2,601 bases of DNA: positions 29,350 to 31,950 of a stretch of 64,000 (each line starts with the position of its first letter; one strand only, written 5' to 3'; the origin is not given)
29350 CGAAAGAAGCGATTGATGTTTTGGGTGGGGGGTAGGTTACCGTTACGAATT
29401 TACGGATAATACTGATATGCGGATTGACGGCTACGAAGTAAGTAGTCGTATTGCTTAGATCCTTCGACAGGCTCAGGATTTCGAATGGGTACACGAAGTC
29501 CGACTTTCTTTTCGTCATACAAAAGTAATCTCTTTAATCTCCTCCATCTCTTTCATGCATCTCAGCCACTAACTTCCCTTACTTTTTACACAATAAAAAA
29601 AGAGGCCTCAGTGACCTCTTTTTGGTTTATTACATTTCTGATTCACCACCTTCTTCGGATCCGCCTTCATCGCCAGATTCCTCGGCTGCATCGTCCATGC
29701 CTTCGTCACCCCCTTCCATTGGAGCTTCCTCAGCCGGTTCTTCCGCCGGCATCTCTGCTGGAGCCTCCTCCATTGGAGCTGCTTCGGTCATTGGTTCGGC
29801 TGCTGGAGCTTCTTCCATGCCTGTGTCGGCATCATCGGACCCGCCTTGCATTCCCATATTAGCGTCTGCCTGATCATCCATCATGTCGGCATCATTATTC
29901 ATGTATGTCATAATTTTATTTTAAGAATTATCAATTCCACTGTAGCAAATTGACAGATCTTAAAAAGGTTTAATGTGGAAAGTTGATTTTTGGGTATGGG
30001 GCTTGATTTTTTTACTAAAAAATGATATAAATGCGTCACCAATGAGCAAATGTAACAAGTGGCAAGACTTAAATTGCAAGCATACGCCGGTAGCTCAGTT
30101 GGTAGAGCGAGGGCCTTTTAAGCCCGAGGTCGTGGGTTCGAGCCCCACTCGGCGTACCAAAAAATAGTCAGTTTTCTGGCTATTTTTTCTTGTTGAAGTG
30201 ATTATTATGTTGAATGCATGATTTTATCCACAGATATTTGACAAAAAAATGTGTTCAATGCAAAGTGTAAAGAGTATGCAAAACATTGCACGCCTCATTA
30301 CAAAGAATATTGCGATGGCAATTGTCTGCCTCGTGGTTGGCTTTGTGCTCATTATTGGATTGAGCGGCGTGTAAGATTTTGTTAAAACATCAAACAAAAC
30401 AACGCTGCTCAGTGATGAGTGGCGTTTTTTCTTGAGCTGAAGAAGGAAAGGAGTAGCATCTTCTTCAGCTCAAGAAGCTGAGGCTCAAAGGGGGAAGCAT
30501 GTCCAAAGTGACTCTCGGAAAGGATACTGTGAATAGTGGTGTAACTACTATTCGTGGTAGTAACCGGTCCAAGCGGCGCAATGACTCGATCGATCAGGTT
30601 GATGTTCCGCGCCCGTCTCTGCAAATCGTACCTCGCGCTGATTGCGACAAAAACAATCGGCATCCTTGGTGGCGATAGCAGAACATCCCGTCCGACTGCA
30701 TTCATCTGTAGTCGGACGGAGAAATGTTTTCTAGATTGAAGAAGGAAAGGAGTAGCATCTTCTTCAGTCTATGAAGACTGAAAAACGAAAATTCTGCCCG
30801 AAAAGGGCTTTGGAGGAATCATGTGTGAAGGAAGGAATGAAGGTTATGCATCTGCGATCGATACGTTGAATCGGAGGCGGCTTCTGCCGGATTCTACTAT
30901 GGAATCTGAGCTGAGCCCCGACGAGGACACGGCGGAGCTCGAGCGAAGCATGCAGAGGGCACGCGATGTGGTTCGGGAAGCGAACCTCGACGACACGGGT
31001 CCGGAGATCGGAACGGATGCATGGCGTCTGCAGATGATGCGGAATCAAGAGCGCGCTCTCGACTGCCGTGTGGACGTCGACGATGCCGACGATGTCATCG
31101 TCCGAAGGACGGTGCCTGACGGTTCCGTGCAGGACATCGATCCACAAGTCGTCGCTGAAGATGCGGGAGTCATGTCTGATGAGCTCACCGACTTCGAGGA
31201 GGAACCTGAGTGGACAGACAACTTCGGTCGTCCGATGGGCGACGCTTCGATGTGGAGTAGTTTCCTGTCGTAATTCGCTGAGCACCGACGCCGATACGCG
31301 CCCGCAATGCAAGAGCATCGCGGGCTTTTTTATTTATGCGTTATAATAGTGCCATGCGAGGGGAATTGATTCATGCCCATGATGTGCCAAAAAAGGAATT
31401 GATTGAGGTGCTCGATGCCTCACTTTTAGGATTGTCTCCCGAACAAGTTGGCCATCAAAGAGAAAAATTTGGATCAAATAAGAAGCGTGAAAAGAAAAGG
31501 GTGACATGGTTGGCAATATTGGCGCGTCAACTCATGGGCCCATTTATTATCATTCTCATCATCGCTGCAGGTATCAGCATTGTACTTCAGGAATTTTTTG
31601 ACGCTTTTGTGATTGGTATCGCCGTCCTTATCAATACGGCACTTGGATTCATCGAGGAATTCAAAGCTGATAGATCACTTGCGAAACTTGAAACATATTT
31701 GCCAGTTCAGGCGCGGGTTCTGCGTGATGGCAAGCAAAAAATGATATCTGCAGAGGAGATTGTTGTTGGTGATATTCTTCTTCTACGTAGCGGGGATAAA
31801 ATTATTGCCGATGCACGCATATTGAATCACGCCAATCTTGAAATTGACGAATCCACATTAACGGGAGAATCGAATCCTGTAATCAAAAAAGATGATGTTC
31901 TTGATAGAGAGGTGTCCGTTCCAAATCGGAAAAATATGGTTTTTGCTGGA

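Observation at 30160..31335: Insert downstream of tRNA-Lys: two conserved-loop hairpin repeats and a GC-rich acidic-protein gene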

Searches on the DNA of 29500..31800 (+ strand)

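Call 7: search_rna_families(source=window, start=29500, end=31800, threshold=evalue, max_evalue=10)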
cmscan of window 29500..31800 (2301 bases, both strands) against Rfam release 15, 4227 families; matches with E-value up to 10: 12.
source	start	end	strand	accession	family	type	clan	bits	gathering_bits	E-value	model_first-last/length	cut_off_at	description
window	30084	30156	+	RF00005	tRNA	Gene; tRNA;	CL00001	67.2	29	6.5e-14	1-71/71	no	tRNA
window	30152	30247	-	RF02029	sraA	Gene; sRNA;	-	27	56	0.21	1-95/95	no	sraA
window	30084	30157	-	RF04354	Plastid-ycf2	Cis-reg;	-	24.2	65.7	0.049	1-75/75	no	Plastid-ycf2 5UTR RNA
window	30397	30502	+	RF02526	SSRC34_1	Gene; sRNA;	-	22.2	64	4.4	1-128/128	no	Streptococcus sRNA SSRC34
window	30431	30476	+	RF03973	mir-5615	Gene; miRNA;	-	20.1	82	1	1-61/61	no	mir-5615 microRNA precursor family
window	30429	30476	-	RF03973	mir-5615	Gene; miRNA;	-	18.8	82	2.4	10-50/61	no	mir-5615 microRNA precursor family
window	30435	30470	+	RF02726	sno_ZL63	Gene; snRNA; snoRNA; CD-box;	-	17.7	50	3.1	1-43/43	no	Small nucleolar RNA ZL63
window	31719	31763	+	RF00287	SNORD44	Gene; snRNA; snoRNA; CD-box;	CL00060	16.5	40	4.4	1-61/61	no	Small nucleolar RNA SNORD44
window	31214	31330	-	RF02424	Bp2_287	Gene; sRNA;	-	14.5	70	2.7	1-174/174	no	Burkholderia sRNA Bp2_Cand287_SIPHT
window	29555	29621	+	RF02503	Atu_C9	Gene; sRNA;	-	14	40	0.76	119-192/192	no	Rhizobiales sRNA Atu_C9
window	29692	29712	-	RF01151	snoU82P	Gene; snRNA; snoRNA; CD-box;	-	12.4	42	5.3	1-55/55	no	Small nucleolar RNA U82P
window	29500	29691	-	RF02942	Clostridiales-3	Gene; sRNA;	-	11.6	103.4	4.1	1-168/264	3'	Clostridiales-3 RNA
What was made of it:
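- On Any curated Rfam RNA family: At E <= 10, the region around H1 gives only sub-threshold chance hits of 17-22 bits against cut-offs of 50-82, and H2 gives none (call 7).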

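Call 30: search_dna_similar(query=window:30400-31340:+, collection=phages, mode=distant, max_evalue=0.01)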
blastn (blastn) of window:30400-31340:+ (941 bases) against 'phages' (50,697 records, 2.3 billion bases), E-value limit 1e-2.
No match.

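Call 83: build_rna_model(alignment_id=A2, structure=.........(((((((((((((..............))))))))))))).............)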
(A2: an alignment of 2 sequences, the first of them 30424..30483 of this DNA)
Model R1 built from alignment A2 (2 sequences, 62 columns); structure: as given.
model positions 62; base pairs 13; branch points 0; effective number of sequences 2; information 0.87 bits per position. Calibrated on 0.2 Mb of random sequence (short: E-values are rough).
structure used (alignment columns):
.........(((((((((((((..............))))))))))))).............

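Call 84: search_with_rna_model(model_id=R1, sources=[window, L004, L005, L006, L008, L009, L010], max_evalue=10)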
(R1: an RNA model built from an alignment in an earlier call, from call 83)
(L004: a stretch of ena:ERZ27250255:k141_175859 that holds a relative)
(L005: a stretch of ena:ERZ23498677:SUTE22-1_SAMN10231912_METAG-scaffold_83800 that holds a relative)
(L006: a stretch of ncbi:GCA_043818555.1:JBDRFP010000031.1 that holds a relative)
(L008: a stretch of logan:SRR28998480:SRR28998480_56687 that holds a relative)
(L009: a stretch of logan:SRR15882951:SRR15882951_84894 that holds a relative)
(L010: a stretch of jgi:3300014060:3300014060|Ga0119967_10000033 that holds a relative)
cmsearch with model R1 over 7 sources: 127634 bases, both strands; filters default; matches with E-value up to 10: 7.
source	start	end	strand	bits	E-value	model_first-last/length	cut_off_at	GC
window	30723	30784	+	85.3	1.1e-21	1-62/62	no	0.34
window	30424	30483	+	83.4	3.7e-21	1-62/62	no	0.43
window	30423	30481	-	30.8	7e-06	1-62/62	no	0.42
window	30720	30779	-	17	0.072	1-62/62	no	0.35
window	44046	44072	+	14.5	0.39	1-62/62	no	0.26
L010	54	105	+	11.7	2.4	1-62/62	no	0.37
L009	6150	6180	+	10.5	5.4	1-62/62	no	0.35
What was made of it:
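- Tried and rejected: A covariance model of H1 and H2 searched against the window and six loci from relatives found no further copy (calls 83, 84).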

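Call 91: search_dna_similar(query=window:30424-30500:+, collection=phages, mode=distant, max_evalue=10, max_rows=10)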
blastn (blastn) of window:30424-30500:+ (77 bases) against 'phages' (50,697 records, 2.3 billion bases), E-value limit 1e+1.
Records with a match: 24; places in all: 24; records where one place covers at least 80% of the query: 0.
Best place of each record, by identity: >=99% 2; 90-95% 5; 80-90% 17.
By first word of the organism name: Escherichia 12; Cellulophaga 4; Pectobacterium 2; Mycobacterium 2; Staphylococcus 1; Listeria 1; Ralstonia 1; Cronobacter 1.
By host as written in the record: Escherichia coli 10; - 2; Cellulophaga baltica NN016046 2; Cellulophaga baltica #13 2; Mycobacterium smegmatis mc2 155 2; Escherichia coli S3Lug 1; enterotoxigenic Escherichia Coli 1; Staphylococcus aureus 1; and 3 more.
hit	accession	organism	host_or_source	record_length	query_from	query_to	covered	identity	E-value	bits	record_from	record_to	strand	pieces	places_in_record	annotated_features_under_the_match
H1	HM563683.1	Escherichia phage vB_EcoM_VR7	Escherichia coli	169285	13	44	42%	84.4%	8e+0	34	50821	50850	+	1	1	mobD.5: MobD.5 hypothetical protein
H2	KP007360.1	Escherichia phage vB_EcoM_VR20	Escherichia coli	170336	13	44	42%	84.4%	8e+0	34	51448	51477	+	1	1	hypothetical protein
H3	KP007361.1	Escherichia phage vB_EcoM_VR25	Escherichia coli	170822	13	44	42%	84.4%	8e+0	34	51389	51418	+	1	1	hypothetical protein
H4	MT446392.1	Escherichia virus TH15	Escherichia coli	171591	13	44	42%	84.4%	8e+0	34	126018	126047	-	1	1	record has no annotation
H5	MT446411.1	Escherichia virus TH40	Escherichia coli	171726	13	44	42%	84.4%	8e+0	34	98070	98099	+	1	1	record has no annotation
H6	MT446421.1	Escherichia virus TH55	Escherichia coli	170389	13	44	42%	84.4%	8e+0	34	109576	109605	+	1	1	record has no annotation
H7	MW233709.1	Escherichia phage UPEC01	Escherichia coli S3Lug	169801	13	44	42%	84.4%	8e+0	34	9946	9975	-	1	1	molybdopterin-guanine dinucleotide biosynthesis protein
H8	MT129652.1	Escherichia phage MN01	enterotoxigenic Escherichia Coli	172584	13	44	42%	84.4%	8e+0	34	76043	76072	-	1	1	hypothetical protein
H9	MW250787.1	Escherichia phage UPEC07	Escherichia coli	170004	13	44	42%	84.4%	8e+0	34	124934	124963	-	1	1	molybdopterin-guanine dinucleotide biosynthesis protein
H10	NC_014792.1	Escherichia phage vB_EcoM_VR7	Escherichia coli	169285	13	44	42%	84.4%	8e+0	34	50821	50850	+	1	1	mobD.5: MobD.5 hypothetical protein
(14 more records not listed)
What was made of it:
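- Tried and rejected: blastn of the leader and of the whole insert against phage genomes gave nothing significant (calls 30, 91).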

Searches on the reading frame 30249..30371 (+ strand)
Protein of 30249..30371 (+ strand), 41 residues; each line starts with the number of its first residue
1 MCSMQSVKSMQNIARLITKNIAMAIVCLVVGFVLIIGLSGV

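Call 8: search_protein_families(library=pfam, proteins=[window:30249-30371:+], max_evalue=1)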
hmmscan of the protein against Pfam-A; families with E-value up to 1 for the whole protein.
window:30249-30371:+ (41 aa): 0 families

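Call 9: search_protein_families(library=phrogs, proteins=[window:30249-30371:+], max_evalue=1)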
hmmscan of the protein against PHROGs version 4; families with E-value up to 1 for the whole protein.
window:30249-30371:+ (41 aa): 1 family
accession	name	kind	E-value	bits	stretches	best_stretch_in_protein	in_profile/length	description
phrog_34536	-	unknown function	0.025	15.5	1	13-35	8-30/58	-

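Call 77: search_protein_families(library=padloc, proteins=[window:30249-30371:+], max_evalue=1)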
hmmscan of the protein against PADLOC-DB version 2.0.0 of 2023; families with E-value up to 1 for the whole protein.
window:30249-30371:+ (41 aa): 0 families
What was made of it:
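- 30249..30374 (+): Small hydrophobic-peptide ORF (41 aa, or 38 aa from the ATG at 30258). Its composition is host-like and it has no SD. It is probably not part of the foreign block. No Pfam or PADLOC hit, and a weak PHROG hit at E 0.025 (calls 8, 9, 77).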

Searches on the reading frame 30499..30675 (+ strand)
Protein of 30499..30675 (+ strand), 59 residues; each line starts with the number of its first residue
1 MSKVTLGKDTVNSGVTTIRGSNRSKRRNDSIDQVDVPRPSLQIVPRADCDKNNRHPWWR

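Call 8: search_protein_families(library=pfam, proteins=[window:30499-30675:+], max_evalue=1)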
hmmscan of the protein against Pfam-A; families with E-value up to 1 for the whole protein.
window:30499-30675:+ (59 aa): 0 families

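Call 9: search_protein_families(library=phrogs, proteins=[window:30499-30675:+], max_evalue=1)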
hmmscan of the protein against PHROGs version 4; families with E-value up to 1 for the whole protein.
window:30499-30675:+ (59 aa): 0 families

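Call 37: find_homologous_proteins(query=window:30499-30675:+, max_evalue=1)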
Query window:30499-30675:+ (59 aa): 1 proteins with E <= 1 among 1 candidates.
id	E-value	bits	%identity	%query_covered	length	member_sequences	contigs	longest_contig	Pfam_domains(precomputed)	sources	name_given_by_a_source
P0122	8.7e-33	128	100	100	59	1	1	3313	-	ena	-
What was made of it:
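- Tried and rejected: ORF59 matches only itself (call 37).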

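Call 38: find_encoding_contigs(protein=P0122, flank=5000, max_places=10)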
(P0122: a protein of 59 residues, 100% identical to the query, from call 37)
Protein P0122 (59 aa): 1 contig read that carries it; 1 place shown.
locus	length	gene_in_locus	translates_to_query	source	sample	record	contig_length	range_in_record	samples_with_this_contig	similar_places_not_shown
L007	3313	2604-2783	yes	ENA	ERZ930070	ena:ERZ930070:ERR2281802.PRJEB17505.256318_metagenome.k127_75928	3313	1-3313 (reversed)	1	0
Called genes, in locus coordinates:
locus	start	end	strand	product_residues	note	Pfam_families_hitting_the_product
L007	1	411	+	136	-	?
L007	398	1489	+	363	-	PF03033:Glyco_transf_28, PF04101:Glyco_tran_28_C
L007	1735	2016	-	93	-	-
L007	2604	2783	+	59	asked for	-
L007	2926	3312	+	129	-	?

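Call 77: search_protein_families(library=padloc, proteins=[window:30499-30675:+], max_evalue=1)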
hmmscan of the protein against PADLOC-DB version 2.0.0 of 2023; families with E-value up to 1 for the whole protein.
window:30499-30675:+ (59 aa): 0 families
